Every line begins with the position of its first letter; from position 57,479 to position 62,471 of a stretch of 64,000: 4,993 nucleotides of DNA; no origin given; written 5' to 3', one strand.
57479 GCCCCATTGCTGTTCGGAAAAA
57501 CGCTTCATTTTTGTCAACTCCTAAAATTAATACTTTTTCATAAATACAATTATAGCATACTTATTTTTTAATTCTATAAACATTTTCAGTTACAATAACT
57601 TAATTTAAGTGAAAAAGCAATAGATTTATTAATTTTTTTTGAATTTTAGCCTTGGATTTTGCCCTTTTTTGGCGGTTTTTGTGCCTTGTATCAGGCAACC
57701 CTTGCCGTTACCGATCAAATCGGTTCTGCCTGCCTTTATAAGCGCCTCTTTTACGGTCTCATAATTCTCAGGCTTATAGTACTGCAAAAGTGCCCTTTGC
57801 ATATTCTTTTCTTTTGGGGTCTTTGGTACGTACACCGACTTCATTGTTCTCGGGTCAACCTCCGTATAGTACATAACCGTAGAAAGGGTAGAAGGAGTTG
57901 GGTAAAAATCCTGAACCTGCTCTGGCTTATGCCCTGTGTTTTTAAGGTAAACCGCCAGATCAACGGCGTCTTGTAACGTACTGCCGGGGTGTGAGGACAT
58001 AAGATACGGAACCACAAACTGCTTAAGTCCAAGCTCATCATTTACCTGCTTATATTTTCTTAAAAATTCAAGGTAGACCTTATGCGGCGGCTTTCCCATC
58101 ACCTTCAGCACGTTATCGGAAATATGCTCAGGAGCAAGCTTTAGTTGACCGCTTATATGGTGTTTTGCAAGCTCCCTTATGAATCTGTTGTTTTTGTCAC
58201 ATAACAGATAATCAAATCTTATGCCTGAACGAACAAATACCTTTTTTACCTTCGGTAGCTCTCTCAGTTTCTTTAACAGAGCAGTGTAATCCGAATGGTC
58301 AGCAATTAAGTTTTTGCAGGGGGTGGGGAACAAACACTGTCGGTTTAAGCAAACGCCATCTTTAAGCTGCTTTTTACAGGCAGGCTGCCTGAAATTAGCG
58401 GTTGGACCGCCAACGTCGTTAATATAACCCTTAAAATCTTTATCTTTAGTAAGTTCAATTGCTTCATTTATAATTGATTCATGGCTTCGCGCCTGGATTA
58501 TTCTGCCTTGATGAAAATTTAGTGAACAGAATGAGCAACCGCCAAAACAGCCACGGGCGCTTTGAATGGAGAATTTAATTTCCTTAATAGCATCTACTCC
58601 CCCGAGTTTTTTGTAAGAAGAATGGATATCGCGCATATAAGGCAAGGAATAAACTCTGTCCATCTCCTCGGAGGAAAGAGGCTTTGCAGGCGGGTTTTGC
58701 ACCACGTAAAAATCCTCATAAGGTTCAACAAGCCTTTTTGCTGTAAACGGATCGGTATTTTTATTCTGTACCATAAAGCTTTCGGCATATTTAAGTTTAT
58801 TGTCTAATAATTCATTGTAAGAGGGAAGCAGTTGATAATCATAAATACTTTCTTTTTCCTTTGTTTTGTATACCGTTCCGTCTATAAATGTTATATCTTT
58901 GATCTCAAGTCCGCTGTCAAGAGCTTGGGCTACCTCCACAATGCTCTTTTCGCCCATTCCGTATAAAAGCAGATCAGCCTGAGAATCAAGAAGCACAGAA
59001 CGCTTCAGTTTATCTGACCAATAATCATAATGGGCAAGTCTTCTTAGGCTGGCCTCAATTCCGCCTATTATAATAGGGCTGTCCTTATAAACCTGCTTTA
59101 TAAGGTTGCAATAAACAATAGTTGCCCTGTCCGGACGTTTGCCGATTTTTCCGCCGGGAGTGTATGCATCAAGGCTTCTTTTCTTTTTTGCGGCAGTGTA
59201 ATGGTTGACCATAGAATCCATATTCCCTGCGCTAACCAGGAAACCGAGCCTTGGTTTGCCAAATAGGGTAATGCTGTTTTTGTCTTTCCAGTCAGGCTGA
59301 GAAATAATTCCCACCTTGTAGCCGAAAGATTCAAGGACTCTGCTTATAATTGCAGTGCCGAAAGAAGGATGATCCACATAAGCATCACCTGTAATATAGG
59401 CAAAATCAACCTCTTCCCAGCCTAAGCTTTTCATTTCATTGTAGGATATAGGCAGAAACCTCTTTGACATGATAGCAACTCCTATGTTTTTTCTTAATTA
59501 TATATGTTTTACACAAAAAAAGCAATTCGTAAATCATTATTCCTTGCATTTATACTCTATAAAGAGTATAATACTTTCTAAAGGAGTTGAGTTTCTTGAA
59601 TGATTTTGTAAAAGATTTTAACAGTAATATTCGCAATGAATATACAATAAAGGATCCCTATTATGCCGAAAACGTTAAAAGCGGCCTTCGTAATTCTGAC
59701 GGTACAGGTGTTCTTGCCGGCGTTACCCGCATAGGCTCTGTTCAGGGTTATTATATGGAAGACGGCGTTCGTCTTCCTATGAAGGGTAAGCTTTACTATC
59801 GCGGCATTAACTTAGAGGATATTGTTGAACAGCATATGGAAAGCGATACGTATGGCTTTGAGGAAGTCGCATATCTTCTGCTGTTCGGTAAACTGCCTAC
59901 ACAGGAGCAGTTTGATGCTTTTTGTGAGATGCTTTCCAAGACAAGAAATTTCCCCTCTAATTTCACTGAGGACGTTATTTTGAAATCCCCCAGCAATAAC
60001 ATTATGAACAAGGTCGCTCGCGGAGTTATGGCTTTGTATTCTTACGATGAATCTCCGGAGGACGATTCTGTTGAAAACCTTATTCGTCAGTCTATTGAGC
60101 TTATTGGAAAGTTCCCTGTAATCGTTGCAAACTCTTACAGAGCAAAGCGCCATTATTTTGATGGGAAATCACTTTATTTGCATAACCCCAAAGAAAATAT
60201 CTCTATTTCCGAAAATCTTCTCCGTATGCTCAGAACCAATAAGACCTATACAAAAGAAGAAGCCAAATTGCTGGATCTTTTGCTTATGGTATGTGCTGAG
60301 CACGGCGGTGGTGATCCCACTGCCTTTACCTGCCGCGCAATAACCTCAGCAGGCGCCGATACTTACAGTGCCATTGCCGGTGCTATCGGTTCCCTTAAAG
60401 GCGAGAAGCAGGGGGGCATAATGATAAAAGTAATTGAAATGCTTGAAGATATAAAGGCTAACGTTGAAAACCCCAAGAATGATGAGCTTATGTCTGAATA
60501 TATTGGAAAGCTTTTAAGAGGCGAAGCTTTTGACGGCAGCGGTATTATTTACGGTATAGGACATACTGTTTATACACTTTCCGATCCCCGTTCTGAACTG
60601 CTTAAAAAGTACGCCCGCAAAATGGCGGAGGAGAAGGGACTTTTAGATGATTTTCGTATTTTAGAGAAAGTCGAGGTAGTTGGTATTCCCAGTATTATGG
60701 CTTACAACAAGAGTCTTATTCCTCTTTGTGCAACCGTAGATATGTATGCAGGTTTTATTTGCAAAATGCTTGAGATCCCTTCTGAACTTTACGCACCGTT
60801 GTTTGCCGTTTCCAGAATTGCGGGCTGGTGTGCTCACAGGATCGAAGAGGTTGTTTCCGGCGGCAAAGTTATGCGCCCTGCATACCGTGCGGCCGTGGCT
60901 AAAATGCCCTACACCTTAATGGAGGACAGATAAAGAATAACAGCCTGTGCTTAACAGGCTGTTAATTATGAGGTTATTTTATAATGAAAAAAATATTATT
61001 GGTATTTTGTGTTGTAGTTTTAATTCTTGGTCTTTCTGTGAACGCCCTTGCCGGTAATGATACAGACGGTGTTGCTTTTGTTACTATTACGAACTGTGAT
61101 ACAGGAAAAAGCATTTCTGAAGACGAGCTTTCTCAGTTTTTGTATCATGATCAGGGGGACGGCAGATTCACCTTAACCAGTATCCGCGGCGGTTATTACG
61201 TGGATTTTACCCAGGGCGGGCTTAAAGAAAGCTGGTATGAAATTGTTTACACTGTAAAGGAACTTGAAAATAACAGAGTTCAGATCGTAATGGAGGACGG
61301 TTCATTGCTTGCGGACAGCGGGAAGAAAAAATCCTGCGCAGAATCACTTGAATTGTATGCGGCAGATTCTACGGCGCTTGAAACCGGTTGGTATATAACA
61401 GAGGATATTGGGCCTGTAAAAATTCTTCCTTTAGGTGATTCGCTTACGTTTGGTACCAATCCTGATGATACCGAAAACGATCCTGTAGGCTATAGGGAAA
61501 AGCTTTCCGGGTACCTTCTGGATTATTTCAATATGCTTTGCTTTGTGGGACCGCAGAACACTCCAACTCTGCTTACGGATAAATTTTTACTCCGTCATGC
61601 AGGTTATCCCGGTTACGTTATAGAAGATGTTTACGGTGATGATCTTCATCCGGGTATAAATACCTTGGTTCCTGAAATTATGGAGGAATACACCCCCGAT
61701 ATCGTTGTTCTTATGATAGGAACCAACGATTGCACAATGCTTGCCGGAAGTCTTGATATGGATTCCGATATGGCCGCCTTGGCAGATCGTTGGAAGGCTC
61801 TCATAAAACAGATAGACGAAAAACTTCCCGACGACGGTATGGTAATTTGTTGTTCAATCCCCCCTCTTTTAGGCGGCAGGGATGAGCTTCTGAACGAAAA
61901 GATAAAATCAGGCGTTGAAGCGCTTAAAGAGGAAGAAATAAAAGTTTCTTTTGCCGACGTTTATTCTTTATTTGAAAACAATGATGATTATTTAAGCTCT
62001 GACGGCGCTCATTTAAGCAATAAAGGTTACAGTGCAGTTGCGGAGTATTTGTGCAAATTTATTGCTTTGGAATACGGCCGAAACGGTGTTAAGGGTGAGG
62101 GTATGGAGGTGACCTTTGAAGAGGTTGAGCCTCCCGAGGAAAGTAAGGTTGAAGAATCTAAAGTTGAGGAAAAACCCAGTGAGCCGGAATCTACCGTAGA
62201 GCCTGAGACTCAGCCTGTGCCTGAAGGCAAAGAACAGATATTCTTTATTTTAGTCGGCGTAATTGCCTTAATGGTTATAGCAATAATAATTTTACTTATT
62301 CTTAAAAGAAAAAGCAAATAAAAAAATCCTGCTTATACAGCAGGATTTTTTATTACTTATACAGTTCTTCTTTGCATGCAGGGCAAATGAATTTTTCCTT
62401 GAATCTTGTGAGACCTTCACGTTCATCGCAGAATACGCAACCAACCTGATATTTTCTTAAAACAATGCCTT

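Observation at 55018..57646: Perfect 53-bp direct repeats bracket a self-contained GH31 gene cassette and duplicate the ygiQ 3' end plus promoter elements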

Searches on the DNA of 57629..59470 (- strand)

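Call 63: search_rna_families(sources=[L081, L084, L087, L089, L082, L083], threshold=gathering)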
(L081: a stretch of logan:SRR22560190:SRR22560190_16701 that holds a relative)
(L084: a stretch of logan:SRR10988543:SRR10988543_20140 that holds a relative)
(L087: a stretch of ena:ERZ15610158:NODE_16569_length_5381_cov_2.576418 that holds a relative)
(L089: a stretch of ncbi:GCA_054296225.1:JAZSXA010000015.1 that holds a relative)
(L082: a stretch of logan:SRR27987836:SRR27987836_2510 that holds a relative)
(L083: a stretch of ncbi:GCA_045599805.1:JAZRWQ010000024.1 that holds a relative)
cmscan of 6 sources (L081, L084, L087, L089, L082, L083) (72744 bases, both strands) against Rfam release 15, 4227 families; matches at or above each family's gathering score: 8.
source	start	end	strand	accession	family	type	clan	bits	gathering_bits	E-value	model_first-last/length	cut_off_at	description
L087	1533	1702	+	RF00168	Lysine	Cis-reg; riboswitch;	-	111.2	30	9e-29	1-182/182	no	Lysine riboswitch aptamer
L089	2005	2171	+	RF00168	Lysine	Cis-reg; riboswitch;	-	102.9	30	3.1e-26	1-182/182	no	Lysine riboswitch aptamer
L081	11912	12080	+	RF00168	Lysine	Cis-reg; riboswitch;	-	100.9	30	1.3e-25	1-182/182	no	Lysine riboswitch aptamer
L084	12526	12694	+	RF00168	Lysine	Cis-reg; riboswitch;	-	100.9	30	1.3e-25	1-182/182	no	Lysine riboswitch aptamer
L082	11909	12080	+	RF00168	Lysine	Cis-reg; riboswitch;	-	94.1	30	1.6e-23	1-182/182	no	Lysine riboswitch aptamer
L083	11907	12077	+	RF00168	Lysine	Cis-reg; riboswitch;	-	91.5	30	9.6e-23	1-182/182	no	Lysine riboswitch aptamer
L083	1681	1757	-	RF01706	Gut-1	Gene; sRNA;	-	79.1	50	3.6e-14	1-77/77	no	Gut-1 RNA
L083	1571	1663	+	RF01706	Gut-1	Gene; sRNA;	-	56.7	50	1.6e-08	1-77/77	no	Gut-1 RNA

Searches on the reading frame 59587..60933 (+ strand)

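Call 7: search_protein_families(library=pfam, proteins=[window:59587-60933:+])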
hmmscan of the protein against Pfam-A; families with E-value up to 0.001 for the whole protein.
window:59587-60933:+ (448 aa): 1 family
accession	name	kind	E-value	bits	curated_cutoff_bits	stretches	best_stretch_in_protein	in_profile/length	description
PF00285.26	Citrate_synt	-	4.1e-97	325.8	27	1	40-432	3-357/357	Citrate synthase, C-terminal domain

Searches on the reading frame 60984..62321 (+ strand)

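Call 7: search_protein_families(library=pfam, proteins=[window:60984-62321:+])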
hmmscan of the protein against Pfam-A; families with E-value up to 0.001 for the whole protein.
window:60984-62321:+ (445 aa): 3 families
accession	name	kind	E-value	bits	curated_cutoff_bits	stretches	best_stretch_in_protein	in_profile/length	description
PF00657.28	Lipase_GDSL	-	1.7e-14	54.9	23.6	1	147-356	1-208/208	GDSL-like Lipase/Acylhydrolase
PF13472.12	Lipase_GDSL_2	-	3.8e-14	54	32.9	1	150-350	2-177/178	GDSL-like Lipase/Acylhydrolase family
PF04311.20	DUF459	-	0.00015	21.6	27.2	0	229-273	51-92/197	Protein of unknown function (DUF459)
